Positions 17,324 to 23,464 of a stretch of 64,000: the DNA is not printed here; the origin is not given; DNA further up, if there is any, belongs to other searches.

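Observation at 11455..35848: Tandem pair of giant (~3,900 aa) T9SS-secreted subtilase-adhesin paralogues with a shared ~3.4-kb core and swapped N-terminal modules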

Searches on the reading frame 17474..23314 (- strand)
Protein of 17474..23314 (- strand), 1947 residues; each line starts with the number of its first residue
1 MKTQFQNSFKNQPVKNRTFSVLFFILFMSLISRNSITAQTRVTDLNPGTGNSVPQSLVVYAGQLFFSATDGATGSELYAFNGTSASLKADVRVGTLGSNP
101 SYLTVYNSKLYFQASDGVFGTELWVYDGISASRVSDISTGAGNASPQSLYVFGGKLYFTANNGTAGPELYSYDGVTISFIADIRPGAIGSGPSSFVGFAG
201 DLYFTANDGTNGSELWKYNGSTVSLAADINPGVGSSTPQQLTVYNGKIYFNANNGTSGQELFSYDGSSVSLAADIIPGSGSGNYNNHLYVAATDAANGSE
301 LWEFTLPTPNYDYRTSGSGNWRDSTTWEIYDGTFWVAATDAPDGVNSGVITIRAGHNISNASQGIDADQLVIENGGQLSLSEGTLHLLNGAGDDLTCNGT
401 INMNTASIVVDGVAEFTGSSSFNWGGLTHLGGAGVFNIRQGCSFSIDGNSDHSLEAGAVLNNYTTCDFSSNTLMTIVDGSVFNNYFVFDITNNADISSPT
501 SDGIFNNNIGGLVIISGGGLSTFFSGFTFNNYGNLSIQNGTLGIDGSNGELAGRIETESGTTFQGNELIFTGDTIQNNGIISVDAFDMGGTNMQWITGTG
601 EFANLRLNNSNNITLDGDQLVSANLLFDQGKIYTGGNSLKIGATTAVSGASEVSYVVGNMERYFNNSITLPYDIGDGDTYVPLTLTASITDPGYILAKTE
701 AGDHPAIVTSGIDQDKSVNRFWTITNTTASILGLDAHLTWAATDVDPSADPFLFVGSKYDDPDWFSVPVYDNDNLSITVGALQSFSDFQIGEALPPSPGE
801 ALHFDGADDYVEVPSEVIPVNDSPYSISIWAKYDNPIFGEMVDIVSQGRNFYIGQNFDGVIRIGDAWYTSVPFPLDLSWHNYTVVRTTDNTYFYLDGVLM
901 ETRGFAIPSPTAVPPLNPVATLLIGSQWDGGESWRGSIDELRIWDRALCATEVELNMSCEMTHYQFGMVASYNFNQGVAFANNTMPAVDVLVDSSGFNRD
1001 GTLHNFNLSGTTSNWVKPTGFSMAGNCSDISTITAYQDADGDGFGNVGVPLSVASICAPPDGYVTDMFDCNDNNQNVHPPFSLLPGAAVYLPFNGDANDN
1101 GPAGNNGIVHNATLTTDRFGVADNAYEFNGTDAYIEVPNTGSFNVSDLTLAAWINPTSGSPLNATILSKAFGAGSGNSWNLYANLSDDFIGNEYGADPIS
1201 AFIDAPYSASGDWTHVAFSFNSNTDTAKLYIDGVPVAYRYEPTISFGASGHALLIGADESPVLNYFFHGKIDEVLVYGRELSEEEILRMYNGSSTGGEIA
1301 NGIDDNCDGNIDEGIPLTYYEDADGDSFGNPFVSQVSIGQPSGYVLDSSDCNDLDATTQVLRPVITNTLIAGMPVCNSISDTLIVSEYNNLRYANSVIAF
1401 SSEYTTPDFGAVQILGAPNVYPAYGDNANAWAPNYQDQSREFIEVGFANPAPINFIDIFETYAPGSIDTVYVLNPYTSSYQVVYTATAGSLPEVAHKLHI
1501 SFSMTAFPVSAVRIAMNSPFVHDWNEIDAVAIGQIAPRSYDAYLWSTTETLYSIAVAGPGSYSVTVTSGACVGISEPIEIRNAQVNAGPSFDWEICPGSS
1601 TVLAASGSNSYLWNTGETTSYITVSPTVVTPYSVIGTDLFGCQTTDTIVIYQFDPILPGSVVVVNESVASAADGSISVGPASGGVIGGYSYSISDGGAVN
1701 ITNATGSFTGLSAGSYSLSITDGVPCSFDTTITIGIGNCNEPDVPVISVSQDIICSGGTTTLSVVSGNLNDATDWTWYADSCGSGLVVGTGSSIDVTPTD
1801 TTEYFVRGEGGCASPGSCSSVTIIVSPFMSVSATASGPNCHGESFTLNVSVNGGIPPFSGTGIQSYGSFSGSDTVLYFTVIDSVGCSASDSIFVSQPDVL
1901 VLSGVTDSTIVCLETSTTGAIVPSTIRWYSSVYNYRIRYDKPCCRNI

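Call 12: search_protein_families(library=pfam, proteins=[window:17474-23314:-], max_evalue=0.01)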
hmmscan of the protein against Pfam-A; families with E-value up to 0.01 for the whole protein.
window:17474-23314:- (1947 aa): 3 families
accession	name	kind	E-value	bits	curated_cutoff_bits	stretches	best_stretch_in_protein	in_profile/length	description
PF13385.13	Laminin_G_3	-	8.4e-43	146.6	27.6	2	1129-1286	1-150/151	Concanavalin A-like lectin/glucanases superfamily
PF19081.6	Ig_7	-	4.4e-09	36.9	27.3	1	1742-1827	1-84/84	Ig-like domain CHU_C associated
PF00354.24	Pentaxin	-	0.0015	18.7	25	0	1211-1299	83-176/194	Pentaxin family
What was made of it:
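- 19457..20872 (-): Gene 1 block of two Laminin_G_3 domains, absent from gene 2. The second domain is at 19457-19930. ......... is at 20177-20203 and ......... at 19325-19351. Pfam PF13385, E 8e-43, 2 stretches (call 12).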

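Call 15: search_protein_families(library=ncbifam, proteins=[window:17474-23314:-], max_evalue=0.01)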
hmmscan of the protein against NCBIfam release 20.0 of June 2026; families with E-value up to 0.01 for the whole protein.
window:17474-23314:- (1947 aa): 2 families
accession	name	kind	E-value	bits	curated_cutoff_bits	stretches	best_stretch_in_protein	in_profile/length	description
TIGR04534.2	ELWxxDGT_rpt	domain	1.7e-68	226.5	65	5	200-244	1-47/47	ELWxxDGT repeat protein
NF052521.1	TafC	equivalog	3e-14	52.9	410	1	1123-1297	192-367/373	TafC family fimbrial protein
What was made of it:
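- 22325..23176 (-): Gene 1 N-terminal ELWxxDG(T) repeats (5 copies, putative beta-propeller), downstream of a signal-peptide-like N-terminus. Coordinates are approximate. NCBIfam TIGR04534, 226 bits, 5 stretches (call 15).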
